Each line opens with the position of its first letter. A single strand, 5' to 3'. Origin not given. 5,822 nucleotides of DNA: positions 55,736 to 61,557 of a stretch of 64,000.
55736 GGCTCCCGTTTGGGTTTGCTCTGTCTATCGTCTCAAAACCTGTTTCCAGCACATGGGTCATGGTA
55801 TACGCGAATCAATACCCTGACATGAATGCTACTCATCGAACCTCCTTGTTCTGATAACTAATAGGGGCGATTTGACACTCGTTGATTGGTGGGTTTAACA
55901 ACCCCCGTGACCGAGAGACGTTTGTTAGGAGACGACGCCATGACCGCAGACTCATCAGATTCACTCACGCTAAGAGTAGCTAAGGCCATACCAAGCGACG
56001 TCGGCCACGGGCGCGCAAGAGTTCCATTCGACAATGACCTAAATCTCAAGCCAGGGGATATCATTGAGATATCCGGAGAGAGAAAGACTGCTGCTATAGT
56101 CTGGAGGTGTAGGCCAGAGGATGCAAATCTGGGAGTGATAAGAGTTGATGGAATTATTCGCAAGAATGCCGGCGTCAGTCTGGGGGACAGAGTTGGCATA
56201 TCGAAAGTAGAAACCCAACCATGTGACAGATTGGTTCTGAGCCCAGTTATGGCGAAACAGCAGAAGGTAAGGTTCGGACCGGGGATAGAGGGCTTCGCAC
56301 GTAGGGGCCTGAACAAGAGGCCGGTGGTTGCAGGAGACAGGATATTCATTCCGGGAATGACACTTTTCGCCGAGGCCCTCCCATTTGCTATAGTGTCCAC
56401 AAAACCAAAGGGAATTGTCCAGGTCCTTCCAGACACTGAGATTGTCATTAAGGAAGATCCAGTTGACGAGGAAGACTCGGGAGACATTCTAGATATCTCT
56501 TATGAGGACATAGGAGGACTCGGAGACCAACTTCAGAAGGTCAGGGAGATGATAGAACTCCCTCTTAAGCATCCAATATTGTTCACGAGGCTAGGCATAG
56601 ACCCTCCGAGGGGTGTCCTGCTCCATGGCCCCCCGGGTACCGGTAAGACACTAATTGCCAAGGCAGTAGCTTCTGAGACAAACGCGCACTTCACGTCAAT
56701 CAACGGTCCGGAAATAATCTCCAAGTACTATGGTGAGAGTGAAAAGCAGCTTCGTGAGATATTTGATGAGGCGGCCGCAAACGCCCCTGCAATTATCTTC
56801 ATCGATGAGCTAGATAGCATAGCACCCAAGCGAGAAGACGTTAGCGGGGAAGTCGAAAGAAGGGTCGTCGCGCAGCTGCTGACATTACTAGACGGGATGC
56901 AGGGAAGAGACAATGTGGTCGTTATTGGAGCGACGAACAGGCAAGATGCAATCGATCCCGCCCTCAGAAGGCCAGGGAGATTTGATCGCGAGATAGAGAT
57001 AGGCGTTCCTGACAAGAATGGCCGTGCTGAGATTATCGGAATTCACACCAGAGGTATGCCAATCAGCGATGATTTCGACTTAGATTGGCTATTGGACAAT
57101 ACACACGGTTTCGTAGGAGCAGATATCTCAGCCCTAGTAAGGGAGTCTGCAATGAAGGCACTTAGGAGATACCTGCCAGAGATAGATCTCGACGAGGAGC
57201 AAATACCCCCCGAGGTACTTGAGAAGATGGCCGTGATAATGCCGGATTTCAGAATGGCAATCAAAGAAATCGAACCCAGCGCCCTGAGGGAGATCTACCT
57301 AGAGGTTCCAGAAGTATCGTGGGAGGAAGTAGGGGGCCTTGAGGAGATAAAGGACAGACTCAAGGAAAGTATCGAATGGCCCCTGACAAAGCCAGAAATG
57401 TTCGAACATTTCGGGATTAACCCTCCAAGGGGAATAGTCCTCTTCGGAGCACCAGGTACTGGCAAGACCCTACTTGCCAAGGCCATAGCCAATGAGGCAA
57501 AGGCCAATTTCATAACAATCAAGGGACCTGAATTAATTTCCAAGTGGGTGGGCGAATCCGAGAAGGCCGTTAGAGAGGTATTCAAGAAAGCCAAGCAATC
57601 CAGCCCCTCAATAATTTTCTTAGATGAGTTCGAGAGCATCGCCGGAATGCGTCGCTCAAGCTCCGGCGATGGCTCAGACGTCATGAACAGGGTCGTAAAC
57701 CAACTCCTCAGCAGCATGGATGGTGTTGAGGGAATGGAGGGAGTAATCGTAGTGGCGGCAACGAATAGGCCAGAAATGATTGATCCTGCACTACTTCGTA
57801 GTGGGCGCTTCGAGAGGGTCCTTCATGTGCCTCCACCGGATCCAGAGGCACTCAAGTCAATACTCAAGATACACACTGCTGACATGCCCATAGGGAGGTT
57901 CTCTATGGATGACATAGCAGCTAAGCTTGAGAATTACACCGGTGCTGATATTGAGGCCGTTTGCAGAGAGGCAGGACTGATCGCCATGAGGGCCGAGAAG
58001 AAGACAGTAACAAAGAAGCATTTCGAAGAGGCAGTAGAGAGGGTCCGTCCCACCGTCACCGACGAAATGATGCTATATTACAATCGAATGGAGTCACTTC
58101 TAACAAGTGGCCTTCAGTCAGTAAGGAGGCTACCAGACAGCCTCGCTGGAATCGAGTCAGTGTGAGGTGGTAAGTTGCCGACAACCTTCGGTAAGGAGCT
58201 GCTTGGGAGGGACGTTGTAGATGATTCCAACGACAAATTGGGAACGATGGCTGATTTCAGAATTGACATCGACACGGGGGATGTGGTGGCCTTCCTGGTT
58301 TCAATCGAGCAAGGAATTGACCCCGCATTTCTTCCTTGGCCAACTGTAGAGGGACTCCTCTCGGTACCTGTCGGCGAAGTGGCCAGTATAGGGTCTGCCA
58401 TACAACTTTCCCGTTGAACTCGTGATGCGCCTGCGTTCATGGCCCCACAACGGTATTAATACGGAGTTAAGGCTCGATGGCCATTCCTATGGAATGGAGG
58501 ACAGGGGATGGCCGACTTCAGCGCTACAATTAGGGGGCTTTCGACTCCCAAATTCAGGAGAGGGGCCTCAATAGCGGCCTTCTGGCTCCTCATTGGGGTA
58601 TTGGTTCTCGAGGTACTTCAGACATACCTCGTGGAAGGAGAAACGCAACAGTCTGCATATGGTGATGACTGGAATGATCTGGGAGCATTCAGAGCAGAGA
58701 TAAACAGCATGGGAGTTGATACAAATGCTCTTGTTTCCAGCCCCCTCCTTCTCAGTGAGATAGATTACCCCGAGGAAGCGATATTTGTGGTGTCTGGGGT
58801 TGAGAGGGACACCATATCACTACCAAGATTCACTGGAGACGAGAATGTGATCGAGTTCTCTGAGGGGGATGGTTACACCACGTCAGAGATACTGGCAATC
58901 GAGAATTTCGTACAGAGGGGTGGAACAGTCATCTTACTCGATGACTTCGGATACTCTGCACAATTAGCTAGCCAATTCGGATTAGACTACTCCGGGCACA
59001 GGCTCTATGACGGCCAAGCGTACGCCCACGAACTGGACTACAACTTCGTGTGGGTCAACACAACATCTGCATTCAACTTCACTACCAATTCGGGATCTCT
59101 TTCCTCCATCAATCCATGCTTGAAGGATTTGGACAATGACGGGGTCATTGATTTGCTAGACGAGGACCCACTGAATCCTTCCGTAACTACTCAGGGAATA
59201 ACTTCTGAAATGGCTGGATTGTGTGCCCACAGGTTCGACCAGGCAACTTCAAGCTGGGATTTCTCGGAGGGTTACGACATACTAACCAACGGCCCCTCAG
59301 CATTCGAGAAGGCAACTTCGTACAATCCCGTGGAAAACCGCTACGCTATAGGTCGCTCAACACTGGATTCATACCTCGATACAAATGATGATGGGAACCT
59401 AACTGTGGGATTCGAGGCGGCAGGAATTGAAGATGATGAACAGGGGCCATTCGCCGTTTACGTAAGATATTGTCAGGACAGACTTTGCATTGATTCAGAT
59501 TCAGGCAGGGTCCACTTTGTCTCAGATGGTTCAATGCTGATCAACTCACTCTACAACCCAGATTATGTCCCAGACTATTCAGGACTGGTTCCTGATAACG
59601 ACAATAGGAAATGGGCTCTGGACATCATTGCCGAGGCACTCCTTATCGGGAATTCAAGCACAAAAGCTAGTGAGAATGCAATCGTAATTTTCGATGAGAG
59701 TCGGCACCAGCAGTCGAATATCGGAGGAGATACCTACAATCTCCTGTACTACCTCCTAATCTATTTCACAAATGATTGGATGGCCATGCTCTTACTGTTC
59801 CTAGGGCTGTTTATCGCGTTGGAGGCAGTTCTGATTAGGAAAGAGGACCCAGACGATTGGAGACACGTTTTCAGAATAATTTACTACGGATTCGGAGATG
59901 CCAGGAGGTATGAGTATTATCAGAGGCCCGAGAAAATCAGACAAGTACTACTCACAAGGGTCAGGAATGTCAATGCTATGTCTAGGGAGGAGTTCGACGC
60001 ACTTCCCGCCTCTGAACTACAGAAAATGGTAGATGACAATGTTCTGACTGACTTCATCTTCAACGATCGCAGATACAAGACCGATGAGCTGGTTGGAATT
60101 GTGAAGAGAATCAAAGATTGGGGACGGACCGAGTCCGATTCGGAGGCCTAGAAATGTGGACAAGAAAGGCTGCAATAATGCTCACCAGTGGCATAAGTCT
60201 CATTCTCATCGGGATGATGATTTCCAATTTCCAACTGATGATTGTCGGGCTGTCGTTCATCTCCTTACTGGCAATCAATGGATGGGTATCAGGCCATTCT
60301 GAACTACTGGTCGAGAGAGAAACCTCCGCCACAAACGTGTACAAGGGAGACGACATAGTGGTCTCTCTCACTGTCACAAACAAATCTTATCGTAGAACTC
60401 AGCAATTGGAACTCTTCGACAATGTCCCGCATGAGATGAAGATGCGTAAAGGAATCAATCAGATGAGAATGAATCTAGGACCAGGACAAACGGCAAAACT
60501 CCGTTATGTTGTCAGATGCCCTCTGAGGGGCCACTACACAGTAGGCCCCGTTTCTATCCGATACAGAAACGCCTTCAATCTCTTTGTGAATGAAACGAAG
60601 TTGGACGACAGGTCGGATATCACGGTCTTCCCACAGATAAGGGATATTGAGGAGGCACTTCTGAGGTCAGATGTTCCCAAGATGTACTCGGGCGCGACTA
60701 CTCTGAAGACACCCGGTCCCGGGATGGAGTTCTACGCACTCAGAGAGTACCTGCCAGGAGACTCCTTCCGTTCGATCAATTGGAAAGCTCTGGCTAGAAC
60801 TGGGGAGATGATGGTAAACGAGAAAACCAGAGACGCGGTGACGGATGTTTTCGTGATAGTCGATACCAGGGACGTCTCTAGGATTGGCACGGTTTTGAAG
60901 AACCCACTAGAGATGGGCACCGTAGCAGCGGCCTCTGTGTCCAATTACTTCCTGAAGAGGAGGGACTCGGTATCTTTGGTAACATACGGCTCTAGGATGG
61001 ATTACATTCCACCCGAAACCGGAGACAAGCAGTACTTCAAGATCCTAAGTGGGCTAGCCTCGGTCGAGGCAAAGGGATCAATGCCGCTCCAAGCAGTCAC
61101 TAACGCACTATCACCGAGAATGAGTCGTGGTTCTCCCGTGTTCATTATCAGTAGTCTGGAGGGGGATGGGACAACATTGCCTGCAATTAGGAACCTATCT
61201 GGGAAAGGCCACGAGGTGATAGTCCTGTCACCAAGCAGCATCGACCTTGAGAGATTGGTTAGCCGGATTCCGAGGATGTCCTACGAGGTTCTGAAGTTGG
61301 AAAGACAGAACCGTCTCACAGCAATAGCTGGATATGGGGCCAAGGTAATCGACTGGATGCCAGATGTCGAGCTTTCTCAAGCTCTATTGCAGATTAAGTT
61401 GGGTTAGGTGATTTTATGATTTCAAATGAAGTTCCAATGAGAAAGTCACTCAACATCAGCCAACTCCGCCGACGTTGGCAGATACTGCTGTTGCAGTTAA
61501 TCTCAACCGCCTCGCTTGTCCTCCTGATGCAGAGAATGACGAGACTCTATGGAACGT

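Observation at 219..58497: Family of sense-strand C-(TAN)-G triloop hairpins in front of the first gene of functional modules: candidate undescribed cis-regulatory/RNA-processing system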

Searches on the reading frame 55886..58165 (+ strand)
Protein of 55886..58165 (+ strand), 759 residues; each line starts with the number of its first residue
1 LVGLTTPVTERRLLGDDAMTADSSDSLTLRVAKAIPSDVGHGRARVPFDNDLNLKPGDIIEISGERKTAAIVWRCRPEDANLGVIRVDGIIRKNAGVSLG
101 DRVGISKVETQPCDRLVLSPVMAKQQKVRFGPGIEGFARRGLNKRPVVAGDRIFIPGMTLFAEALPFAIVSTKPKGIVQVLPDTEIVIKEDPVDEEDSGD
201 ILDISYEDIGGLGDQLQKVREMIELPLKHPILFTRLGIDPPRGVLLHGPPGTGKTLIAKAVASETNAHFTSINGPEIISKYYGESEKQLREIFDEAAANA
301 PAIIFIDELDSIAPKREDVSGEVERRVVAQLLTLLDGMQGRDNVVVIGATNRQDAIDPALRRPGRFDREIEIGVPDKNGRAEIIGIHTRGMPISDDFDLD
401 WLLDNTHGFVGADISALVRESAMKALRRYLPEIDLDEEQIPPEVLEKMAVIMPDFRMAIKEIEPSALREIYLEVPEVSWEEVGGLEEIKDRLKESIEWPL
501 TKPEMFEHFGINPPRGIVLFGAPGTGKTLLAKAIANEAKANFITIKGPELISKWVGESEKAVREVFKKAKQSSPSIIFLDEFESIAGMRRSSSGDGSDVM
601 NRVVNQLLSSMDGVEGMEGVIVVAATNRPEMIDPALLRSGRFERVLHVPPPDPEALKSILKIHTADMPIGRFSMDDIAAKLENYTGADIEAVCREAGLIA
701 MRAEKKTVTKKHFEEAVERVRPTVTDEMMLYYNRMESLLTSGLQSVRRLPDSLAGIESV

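Call 7: search_protein_families(library=pfam, proteins=[window:55886-58165:+])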
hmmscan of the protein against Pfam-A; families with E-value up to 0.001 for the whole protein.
window:55886-58165:+ (759 aa): 42 families (the best 25 are shown)
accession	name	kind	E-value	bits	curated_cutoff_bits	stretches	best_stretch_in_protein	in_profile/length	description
PF00004.35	AAA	-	1.4e-96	320.3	21.2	2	244-373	1-130/131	ATPase family associated with various cellular activities (AAA)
PF17862.7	AAA_lid_3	-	2.5e-30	104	27.2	2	673-715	3-45/45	AAA+ lid domain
PF02359.24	CDC48_N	-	5.3e-25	87.9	35.1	1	28-109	1-84/85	Cell division protein 48 (CDC48), N-terminal domain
PF13191.12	AAA_16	-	4.1e-14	53.9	32.6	1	240-346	23-136/167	AAA ATPase domain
PF05496.18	RuvB_N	-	1.7e-13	51.1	27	2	243-319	35-103/159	Holliday junction DNA helicase RuvB P-loop domain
PF07728.20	AAA_5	-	3.3e-11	43.8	22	1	243-361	1-136/139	AAA domain (dynein-related subfamily)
PF13401.12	AAA_22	-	1e-10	42.5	27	1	517-610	8-82/130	AAA domain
PF06068.19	TIP49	-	1.2e-10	41.5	23.8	1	242-286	51-97/347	TIP49 P-loop domain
PF07724.20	AAA_2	-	2.5e-10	41.1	27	1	244-338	6-102/166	AAA domain (Cdc48 subfamily)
PF02933.23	CDC48_2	-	3.3e-10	39.9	22.4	1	139-195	11-64/64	Cell division protein 48 (CDC48), domain 2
PF13671.12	AAA_33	-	8.9e-10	39.5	27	0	244-353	2-81/143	AAA domain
PF13173.12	AAA_14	-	1.2e-09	38.7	27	1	517-589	5-78/129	AAA domain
PF20720.3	nSTAND3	-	7.7e-09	35.9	27.2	0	517-582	20-74/155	Novel STAND NTPase 3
PF13521.12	AAA_28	-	3e-08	34.5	27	0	517-541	2-26/164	AAA domain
PF00910.28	RNA_helicase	-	1.7e-07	32.1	21.5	0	244-279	1-36/105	RNA helicase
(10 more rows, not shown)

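Call 9: find_related_loci(query=window:55886-58165:+, collection=genome_contigs, flank=10000)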
Query window:55886-58165:+ (759 aa) in genome_contigs; peptide patterns used: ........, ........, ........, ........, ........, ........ (x = any residue, [..] = any of these).
599 stretches matched a pattern (row limit reached: there are more); 547 encode a relative of the query (tblastn E <= 1e-3); the best 80 are kept; 80 distinct loci.
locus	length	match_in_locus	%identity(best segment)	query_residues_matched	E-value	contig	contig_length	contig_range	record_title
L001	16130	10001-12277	98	1-759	0e+0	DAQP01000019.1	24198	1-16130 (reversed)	MAG TPA_asm: Euryarchaeota archaeon UBA438 UBA438_contig_15675, whole genome shotgun sequence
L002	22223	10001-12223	94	19-759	0e+0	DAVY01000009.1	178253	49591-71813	MAG TPA_asm: Euryarchaeota archaeon UBA130 UBA130_contig_176, whole genome shotgun sequence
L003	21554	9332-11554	94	19-759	0e+0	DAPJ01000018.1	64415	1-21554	MAG TPA_asm: Euryarchaeota archaeon UBA62 UBA62_contig_232, whole genome shotgun sequence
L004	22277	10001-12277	87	1-759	0e+0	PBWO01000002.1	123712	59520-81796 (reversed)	MAG: Methanobacteriota archaeon isolate RS814 787, whole genome shotgun sequence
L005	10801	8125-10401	87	1-759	0e+0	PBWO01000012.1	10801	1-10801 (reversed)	MAG: Methanobacteriota archaeon isolate RS814 8582, whole genome shotgun sequence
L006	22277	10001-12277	86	1-759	0e+0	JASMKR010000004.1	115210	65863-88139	MAG: Candidatus Thalassarchaeaceae archaeon isolate Arabian9_MAG_20 c_000000072982, whole genome shotgun sequence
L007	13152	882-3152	85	3-759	0e+0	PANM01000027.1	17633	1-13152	MAG: Methanobacteriota archaeon isolate SAT2681 MHASMcontig_378649, whole genome shotgun sequence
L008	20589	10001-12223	88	19-759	0e+0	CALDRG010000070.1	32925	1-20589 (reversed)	MAG TPA_asm: uncultured euryarchaeote isolate ERR599125_bin.45_CONCOCT_v1.1_MAG genome assembly, contig: ERZ841701.193,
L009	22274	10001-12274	85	1-759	0e+0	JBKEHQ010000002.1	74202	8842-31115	MAG: Candidatus Thalassarchaeaceae archaeon isolate 3300057219_20 Ga0535636_0000018, whole genome shotgun sequence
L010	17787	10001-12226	87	19-758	0e+0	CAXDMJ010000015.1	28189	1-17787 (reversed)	MAG TPA_asm: uncultured Candidatus Poseidoniales archaeon isolate SRR5788345_binner13_Refined_12 genome assembly, contig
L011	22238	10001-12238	87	17-759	0e+0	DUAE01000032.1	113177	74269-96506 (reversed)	MAG TPA_asm: Candidatus Poseidoniales archaeon isolate UWMA-0266 NODE_261_length_113177_cov_1.448222, whole genome shotg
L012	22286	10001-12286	84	1-759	0e+0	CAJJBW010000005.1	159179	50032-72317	uncultured Candidatus Poseidoniales archaeon isolate FRAM18_bin107 genome assembly, contig: FRAM17_bin107-5, whole genom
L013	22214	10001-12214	87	22-759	0e+0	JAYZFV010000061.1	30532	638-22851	MAG: Thermoplasmatota archaeon isolate XB_MAG174 DB_MAG174_0061, whole genome shotgun sequence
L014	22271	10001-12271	85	3-759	0e+0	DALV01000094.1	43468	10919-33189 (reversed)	MAG TPA_asm: Euryarchaeota archaeon UBA105 UBA105_contig_1961, whole genome shotgun sequence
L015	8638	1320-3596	84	1-759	0e+0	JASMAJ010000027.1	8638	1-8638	MAG: Candidatus Thalassarchaeaceae archaeon isolate ETNP2_MAG_92 NODE_27_length_8638_cov_3.262353, whole genome shotgun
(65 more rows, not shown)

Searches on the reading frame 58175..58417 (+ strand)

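Call 56: search_protein_families(library=pfam, proteins=[window:58175-58417:+], max_evalue=0.001)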
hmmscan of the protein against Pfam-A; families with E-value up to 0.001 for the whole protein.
window:58175-58417:+ (80 aa): 1 family
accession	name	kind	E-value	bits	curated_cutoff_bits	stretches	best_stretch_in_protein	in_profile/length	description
PF05239.21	PRC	-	1.3e-08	35.1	21.2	1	5-61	5-59/78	PRC-barrel domain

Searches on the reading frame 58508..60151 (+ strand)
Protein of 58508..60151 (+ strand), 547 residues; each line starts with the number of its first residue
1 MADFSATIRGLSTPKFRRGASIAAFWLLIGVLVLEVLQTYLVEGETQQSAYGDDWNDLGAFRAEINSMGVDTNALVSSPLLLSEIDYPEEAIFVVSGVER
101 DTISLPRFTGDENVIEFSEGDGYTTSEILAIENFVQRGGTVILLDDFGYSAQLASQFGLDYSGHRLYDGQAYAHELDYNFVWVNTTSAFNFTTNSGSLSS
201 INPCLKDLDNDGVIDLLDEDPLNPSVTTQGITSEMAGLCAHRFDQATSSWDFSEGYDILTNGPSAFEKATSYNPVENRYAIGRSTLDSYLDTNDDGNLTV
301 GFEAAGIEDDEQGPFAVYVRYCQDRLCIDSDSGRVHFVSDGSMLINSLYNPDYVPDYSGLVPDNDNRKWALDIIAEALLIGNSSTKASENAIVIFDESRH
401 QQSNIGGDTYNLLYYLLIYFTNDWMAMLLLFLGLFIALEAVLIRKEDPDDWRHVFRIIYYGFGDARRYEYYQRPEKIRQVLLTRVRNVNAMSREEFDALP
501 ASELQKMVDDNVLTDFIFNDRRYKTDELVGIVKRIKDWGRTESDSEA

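Call 7: search_protein_families(library=pfam, proteins=[window:58508-60151:+])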
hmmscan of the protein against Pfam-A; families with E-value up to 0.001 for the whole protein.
window:58508-60151:+ (547 aa): 1 family
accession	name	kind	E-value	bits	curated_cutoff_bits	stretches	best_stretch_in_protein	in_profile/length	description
PF14258.12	DUF4350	-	2.3e-05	25.2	30.4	1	112-195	39-118/181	Domain of unknown function (DUF4350)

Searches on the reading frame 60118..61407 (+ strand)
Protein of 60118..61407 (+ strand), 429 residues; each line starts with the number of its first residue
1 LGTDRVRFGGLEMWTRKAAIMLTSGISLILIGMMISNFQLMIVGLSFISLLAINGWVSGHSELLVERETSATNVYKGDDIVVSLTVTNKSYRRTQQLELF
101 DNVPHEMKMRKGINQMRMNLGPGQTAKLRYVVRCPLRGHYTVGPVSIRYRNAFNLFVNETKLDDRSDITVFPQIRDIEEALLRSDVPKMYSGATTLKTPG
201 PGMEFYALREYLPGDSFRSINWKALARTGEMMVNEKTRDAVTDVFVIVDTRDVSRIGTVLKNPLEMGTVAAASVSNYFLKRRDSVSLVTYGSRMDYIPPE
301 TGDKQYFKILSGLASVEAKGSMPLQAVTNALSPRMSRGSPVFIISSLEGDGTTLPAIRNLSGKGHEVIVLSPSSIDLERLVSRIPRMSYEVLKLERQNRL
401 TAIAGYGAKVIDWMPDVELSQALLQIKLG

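Call 56: search_protein_families(library=pfam, proteins=[window:60118-61407:+], max_evalue=0.001)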
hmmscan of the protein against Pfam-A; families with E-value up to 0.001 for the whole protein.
window:60118-61407:+ (429 aa): 1 family
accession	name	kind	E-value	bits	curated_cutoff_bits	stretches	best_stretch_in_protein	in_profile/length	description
PF01882.25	DUF58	-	9.7e-21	74.4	23.4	1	208-371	2-170/216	Protein of unknown function DUF58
